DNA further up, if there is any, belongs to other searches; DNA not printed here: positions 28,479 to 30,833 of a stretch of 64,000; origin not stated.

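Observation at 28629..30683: Lon protease without its N-terminal substrate domain and with a CheY-like receiver inserted immediately before Walker A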

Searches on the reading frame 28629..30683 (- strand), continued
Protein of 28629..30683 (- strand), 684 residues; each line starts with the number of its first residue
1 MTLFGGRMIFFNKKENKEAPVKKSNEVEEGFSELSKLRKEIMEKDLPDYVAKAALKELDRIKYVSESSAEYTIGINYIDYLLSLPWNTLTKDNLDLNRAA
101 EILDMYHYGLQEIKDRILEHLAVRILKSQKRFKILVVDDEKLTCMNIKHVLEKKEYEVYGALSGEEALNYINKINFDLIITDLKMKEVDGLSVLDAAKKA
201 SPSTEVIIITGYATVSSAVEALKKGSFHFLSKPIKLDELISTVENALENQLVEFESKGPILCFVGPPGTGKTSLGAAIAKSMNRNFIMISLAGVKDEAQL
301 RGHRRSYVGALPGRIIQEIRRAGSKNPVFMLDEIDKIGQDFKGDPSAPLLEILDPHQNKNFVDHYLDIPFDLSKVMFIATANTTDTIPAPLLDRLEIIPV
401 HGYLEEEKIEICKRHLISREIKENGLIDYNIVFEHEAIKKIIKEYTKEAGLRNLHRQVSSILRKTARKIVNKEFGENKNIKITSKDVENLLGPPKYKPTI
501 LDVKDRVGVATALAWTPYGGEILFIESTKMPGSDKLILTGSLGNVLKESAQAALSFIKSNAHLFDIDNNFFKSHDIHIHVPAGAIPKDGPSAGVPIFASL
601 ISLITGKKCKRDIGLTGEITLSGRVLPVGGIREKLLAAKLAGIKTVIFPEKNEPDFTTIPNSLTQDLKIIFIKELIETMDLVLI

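Call 30: search_protein_families(library=pfam, proteins=[P0062, P0078, P0048], max_evalue=5)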
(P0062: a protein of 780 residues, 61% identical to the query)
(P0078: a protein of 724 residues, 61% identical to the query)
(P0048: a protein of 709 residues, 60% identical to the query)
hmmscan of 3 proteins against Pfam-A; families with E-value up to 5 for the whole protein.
P0062 (780 aa): 29 families (the best 25 are shown)
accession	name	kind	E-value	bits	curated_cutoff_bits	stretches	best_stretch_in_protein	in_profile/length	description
PF05362.19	Lon_C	-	2.7e-85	285.6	21.1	1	578-779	2-203/205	Lon protease (S16) C-terminal proteolytic domain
PF00072.30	Response_reg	-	2.1e-28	99.2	30.2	1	231-340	1-110/111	Response regulator receiver domain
PF00004.35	AAA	-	1.6e-24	87.2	21.2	1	358-497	1-128/131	ATPase family associated with various cellular activities (AAA)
PF22667.2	Lon_lid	-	1e-20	73.6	27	1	519-570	1-52/57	Lon protease AAA+ ATPase lid domain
PF13541.12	ChlI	-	1.3e-11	44.9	27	1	621-748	1-121/121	Subunit ChlI of Mg-chelatase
PF07728.20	AAA_5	-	9.3e-08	32.6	22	1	358-487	2-134/139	AAA domain (dynein-related subfamily)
PF07724.20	AAA_2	-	7.1e-06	26.6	27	1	359-479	7-124/166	AAA domain (Cdc48 subfamily)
PF13401.12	AAA_22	-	0.00011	22.9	27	1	357-439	7-97/130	AAA domain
PF13191.12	AAA_16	-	0.00098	20.1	32.6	1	353-388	22-52/167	AAA ATPase domain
PF05496.18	RuvB_N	-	0.0088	16.3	27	1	337-390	16-68/159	Holliday junction DNA helicase RuvB P-loop domain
PF00519.23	PPV_E1_C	-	0.01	15.4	26.5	1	319-384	83-148/289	Papillomavirus helicase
PF13173.12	AAA_14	-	0.011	16.2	27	1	356-434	3-74/129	AAA domain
PF20720.3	nSTAND3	-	0.015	15.5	27.2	1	357-382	19-44/155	Novel STAND NTPase 3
PF24883.2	NPHP3_N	-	0.02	15.5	24.8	1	344-384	11-51/164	Nephrocystin 3, N-terminal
PF13521.12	AAA_28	-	0.027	15.1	27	1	359-384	3-28/164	AAA domain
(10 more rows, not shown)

P0078 (724 aa): 24 families
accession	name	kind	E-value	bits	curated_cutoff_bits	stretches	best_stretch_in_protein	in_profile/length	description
PF05362.19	Lon_C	-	4.5e-83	278.3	21.1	1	514-717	1-204/205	Lon protease (S16) C-terminal proteolytic domain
PF00072.30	Response_reg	-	2.6e-27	95.6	30.2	1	168-277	1-110/111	Response regulator receiver domain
PF00004.35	AAA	-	6.7e-23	82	21.2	1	295-433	1-127/131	ATPase family associated with various cellular activities (AAA)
PF22667.2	Lon_lid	-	5.7e-19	68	27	1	457-507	2-52/57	Lon protease AAA+ ATPase lid domain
PF13541.12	ChlI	-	5.2e-11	42.9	27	1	559-685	2-121/121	Subunit ChlI of Mg-chelatase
PF07728.20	AAA_5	-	4.5e-08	33.6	22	1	295-419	2-125/139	AAA domain (dynein-related subfamily)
PF13191.12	AAA_16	-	8.6e-05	23.5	32.6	1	287-322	20-52/167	AAA ATPase domain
PF13401.12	AAA_22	-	0.0017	19.1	27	1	293-371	6-96/130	AAA domain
PF05496.18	RuvB_N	-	0.0022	18.2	27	1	282-324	24-65/159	Holliday junction DNA helicase RuvB P-loop domain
PF07724.20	AAA_2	-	0.0031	18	27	1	296-418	7-126/166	AAA domain (Cdc48 subfamily)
PF06068.19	TIP49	-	0.0067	16.1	23.8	1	291-325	49-83/347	TIP49 P-loop domain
PF20720.3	nSTAND3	-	0.014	15.6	27.2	1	294-320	19-46/155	Novel STAND NTPase 3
PF01695.23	IstB_IS21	-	0.023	14.7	24.1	1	295-388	95-180/238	IstB-like ATP binding protein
PF00005.33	ABC_tran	-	0.028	15.5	25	1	291-346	10-65/137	ABC transporter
PF05729.18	NACHT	-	0.039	14.2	26.7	0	295-318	3-26/167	NACHT domain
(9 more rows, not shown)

P0048 (709 aa): 27 families (the best 25 are shown)
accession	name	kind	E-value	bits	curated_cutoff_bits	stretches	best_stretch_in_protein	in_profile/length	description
PF05362.19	Lon_C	-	1.6e-78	263.4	21.1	1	464-665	2-203/205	Lon protease (S16) C-terminal proteolytic domain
PF00072.30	Response_reg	-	1.8e-28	99.3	30.2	1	118-227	1-110/111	Response regulator receiver domain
PF00004.35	AAA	-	8.4e-24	84.9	21.2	1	245-381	1-125/131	ATPase family associated with various cellular activities (AAA)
PF22667.2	Lon_lid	-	1.4e-17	63.5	27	1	409-458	4-53/57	Lon protease AAA+ ATPase lid domain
PF13541.12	ChlI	-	3.2e-11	43.6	27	1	507-634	1-121/121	Subunit ChlI of Mg-chelatase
PF07728.20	AAA_5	-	3.2e-07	30.9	22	1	245-378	2-138/139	AAA domain (dynein-related subfamily)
PF13401.12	AAA_22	-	2.9e-05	24.8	27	1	244-326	7-97/130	AAA domain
PF13191.12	AAA_16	-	0.0016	19.4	32.6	1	235-272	16-57/167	AAA ATPase domain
PF05496.18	RuvB_N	-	0.0023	18.2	27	1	221-279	13-70/159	Holliday junction DNA helicase RuvB P-loop domain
PF07724.20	AAA_2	-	0.0025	18.3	27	1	246-367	7-125/166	AAA domain (Cdc48 subfamily)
PF13173.12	AAA_14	-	0.0038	17.7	27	1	243-321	3-74/129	AAA domain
PF20720.3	nSTAND3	-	0.0087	16.2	27.2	1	244-268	19-43/155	Novel STAND NTPase 3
PF13521.12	AAA_28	-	0.027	15.1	27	1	246-267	3-24/164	AAA domain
PF05729.18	NACHT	-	0.027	14.7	26.7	1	244-267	2-25/167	NACHT domain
PF00931.28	NB-ARC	-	0.033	13.9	23.5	1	228-267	5-46/248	NB-ARC domain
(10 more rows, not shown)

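Call 43: predict_structure(alignment_id=A2)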
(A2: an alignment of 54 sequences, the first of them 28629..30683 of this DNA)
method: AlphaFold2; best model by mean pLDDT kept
length: 684 residues; sequences in the alignment: 54
mean_pLDDT: 72.0   pTM: 0.55
mean pLDDT of the five models: 72.0, 70.4, 69.9, 67.4, 66.7
residues with pLDDT >= 90: 81; 70-90: 371; 50-70: 100; < 50: 132
segments of 3 or more residues with pLDDT < 50: 1-31, 252-266, 302-309, 331-367, 369-400, 583-590
pLDDT, mean of each block of 10 residues (from residue 1): 27 32 33 78 77 83 78 77 68 77 79 78 76 86 87 86 86 85 80 83 80 65 73 81 76 42 48 71 65 53 46 63 58 45 46 45 45 41 34 34 77 85 82 92 77 81 90 79 91 73 81 74 87 85 71 89 84 88 48 87 91 89 86 86 90 87 87 88 86
secondary structure, 60 per line:
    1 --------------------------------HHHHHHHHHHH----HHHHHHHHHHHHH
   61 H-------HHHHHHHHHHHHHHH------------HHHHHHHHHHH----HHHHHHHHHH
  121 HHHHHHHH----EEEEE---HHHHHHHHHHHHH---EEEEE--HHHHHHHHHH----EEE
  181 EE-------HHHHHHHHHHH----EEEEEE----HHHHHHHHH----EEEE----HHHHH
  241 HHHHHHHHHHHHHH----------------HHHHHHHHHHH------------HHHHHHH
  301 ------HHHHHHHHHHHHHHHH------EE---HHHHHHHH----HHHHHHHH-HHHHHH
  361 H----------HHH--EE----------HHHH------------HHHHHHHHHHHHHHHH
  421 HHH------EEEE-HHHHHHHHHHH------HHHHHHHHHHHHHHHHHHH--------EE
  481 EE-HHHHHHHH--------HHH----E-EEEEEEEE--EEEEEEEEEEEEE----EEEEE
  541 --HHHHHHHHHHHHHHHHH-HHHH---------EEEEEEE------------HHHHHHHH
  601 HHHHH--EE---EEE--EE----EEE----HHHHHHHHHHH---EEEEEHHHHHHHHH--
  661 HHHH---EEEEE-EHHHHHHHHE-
elements in order (helices of 4 or more, strands of 3 or more residues): H33-43 H48-61 H69-83 H96-106 H111-128 E133-137 H141-153 E157-161 H164-173 E178-182 H190-200 E205-210 H215-223 E228-231 H236-254 H271-281 H294-300 H307-322 H334-341 H346-353 H355-361 H389-392 H405-423 E430-433 H435-445 H452-470 E479-482 H484-491 E509-516 E519-531 E536-540 H543-559 H561-564 E574-580 H593-605 E613-615 E624-626 H631-641 E645-649 H650-658 H661-664 E668-672 H675-682
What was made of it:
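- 30300..30590 (-): Retained helical part of the LonA N-region (residues 32-128, ending in the HYGL........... helix). AF2 predicts five helices, H33-43 to H111-128 (call 43).
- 29922..30287 (-): Inserted receiver (REC) domain, residues 133-254; the phospho-acceptor D182 is at nt 30138-30140. AF2 gives a (beta-alpha)5 topology (call 43).
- On Two-component response regulator (receiver domain): AF2 DSSP shows five strands alternating with five helices, pLDDT about 80-87 (call 43).
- Checked: The AF2 model gives a textbook (beta-alpha)5 topology for residues 133-254 with pLDDT of about 80-87 (call 43).
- The AF2 monomer models the AAA+ alpha/beta subdomain poorly (pLDDT below 50), and no inter-domain geometry was available (call 43).
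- Tried and rejected: AF2 monomer for inter-domain geometry: the AAA+ alpha/beta subdomain came out below pLDDT 50 and no coordinates or PAE are returned, so nothing can be said about how the receiver packs (call 43).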

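Call 47: list_cluster_members(proteins=[P0001, P0004, P0005, P0006])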
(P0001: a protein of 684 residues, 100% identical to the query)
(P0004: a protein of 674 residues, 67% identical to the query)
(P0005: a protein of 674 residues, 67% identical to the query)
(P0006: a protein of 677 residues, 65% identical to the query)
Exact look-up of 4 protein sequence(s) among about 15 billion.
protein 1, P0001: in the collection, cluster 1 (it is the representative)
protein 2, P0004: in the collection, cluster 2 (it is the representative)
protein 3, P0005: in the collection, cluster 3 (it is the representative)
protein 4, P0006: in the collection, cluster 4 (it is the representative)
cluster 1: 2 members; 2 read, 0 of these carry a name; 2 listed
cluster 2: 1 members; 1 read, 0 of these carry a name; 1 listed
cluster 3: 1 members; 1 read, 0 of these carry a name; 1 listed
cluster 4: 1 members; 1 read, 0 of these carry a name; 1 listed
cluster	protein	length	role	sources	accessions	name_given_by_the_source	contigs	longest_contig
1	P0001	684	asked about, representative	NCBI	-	-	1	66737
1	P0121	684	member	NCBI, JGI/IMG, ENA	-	-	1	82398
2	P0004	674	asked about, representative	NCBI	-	-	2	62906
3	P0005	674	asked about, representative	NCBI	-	-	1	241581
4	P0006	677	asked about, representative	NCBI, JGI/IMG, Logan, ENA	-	-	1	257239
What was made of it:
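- Tried and rejected: Organism name by cluster look-up: no names were returned (call 47).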

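Call 58: find_encoding_contigs(protein=P0024, flank=9000, max_places=2)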
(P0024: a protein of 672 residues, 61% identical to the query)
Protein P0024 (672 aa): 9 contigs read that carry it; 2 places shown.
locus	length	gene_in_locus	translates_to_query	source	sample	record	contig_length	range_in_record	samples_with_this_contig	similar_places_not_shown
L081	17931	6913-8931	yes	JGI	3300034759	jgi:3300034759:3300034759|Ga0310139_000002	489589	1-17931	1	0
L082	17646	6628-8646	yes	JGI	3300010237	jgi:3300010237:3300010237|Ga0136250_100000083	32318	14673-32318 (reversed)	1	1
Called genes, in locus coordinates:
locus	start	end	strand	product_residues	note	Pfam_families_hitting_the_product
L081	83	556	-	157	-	PF00571:CBS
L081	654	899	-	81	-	PF02954:HTH_8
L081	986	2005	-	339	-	PF00072:Response_reg, PF00493:MCM (weak), PF00158:Sigma54_activat, PF01078:Mg_chelatase (faint), PF14532:Sigma54_activ_2, PF00004:AAA (weak), PF07728:AAA_5 (weak)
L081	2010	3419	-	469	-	PF00672:HAMP, PF00512:HisKA, PF02518:HATPase_c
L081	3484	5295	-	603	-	PF03600:CitMHS, PF02080:TrkA_C (weak), PF00939:Na_sulph_symp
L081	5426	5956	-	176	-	-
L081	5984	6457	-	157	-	-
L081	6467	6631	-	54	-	-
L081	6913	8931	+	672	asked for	PF00072:Response_reg, PF07728:AAA_5 (faint), PF00004:AAA, PF22667:Lon_lid, PF05362:Lon_C, PF13541:ChlI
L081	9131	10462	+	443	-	PF03313:SDH_alpha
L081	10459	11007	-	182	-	PF00383:dCMP_cyt_deam_1, PF14437:MafB19-deam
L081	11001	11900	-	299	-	PF22082:TtuA_LIM_N, PF01171:ATP_bind_3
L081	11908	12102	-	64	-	-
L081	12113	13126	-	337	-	PF00005:ABC_tran, PF08352:oligo_HPY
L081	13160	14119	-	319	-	PF00005:ABC_tran, PF13304:AAA_21 (weak), PF08352:oligo_HPY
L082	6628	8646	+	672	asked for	PF00072:Response_reg, PF07728:AAA_5 (faint), PF00004:AAA, PF22667:Lon_lid, PF05362:Lon_C, PF13541:ChlI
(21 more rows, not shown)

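Call 59: find_encoding_contigs(protein=P0089, flank=9000, max_places=1)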
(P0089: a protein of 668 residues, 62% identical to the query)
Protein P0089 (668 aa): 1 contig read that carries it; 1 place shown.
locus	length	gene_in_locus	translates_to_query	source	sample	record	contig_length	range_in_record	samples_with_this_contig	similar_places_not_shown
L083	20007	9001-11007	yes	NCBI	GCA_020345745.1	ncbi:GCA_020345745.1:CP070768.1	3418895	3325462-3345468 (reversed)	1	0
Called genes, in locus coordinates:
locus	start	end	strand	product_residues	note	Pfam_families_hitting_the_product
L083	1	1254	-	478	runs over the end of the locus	-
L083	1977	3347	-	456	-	PF00072:Response_reg, PF00493:MCM, PF00158:Sigma54_activat, PF14532:Sigma54_activ_2, PF07724:AAA_2 (weak), PF07728:AAA_5, PF25601:AAA_lid_14, PF02954:HTH_8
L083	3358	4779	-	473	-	PF00672:HAMP, PF00512:HisKA, PF02518:HATPase_c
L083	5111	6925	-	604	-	PF03600:CitMHS, PF02080:TrkA_C (weak), PF00939:Na_sulph_symp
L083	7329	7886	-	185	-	-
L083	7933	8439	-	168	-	PF00582:Usp (faint)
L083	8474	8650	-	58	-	-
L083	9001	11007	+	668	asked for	PF00072:Response_reg, PF07724:AAA_2 (faint), PF00004:AAA, PF07728:AAA_5 (weak), PF22667:Lon_lid, PF05362:Lon_C, PF13541:ChlI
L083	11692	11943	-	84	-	PF01966:HD (weak)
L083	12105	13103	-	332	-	PF02353:CMAS, PF13489:Methyltransf_23, PF08241:Methyltransf_11, PF08242:Methyltransf_12 (weak), PF13649:Methyltransf_25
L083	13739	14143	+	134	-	-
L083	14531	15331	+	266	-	-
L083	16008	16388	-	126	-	-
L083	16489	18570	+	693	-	PF00496:SBP_bac_5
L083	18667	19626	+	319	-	PF19300:BPD_transp_1_N, PF00528:BPD_transp_1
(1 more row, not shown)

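Call 70: search_protein_families(library=padloc, proteins=[window:28629-30683:-], max_evalue=0.001)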
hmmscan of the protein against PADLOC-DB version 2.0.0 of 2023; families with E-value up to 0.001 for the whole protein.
window:28629-30683:- (684 aa): 10 families
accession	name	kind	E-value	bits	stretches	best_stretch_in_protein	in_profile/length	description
PDLC02506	BrxL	-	2e-15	54.2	1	524-676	518-670/680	BrxL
PDLC04232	IetA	-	2.2e-07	28.6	1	260-340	119-189/330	-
PDLC00405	SduA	-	4e-06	24.6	1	130-224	5-108/323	DUF4263 domain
PDLC04140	mad8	-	5.5e-06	24.1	1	255-481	25-175/314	mads_8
PDLC03838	DolB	-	3.7e-05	21.1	1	241-465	149-366/375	-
PDLC04725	PDC-M60B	-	5.2e-05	21.1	0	131-189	3-63/158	-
PDLC02196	IetA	-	8.8e-05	20.1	1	235-290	100-154/374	-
PDLC00915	TRIP13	-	0.0001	19.8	1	260-396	65-203/302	TRIP13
PDLC02195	IetA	-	0.00017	19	1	238-293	118-172/395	-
PDLC04231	IetA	-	0.00036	18.4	1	256-342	116-192/262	-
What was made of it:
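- On Anti-phage defence Lon-like proteins (BrxL and others): Only a partial domain-level match to the BrxL protease domain, 54 bits (call 70).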
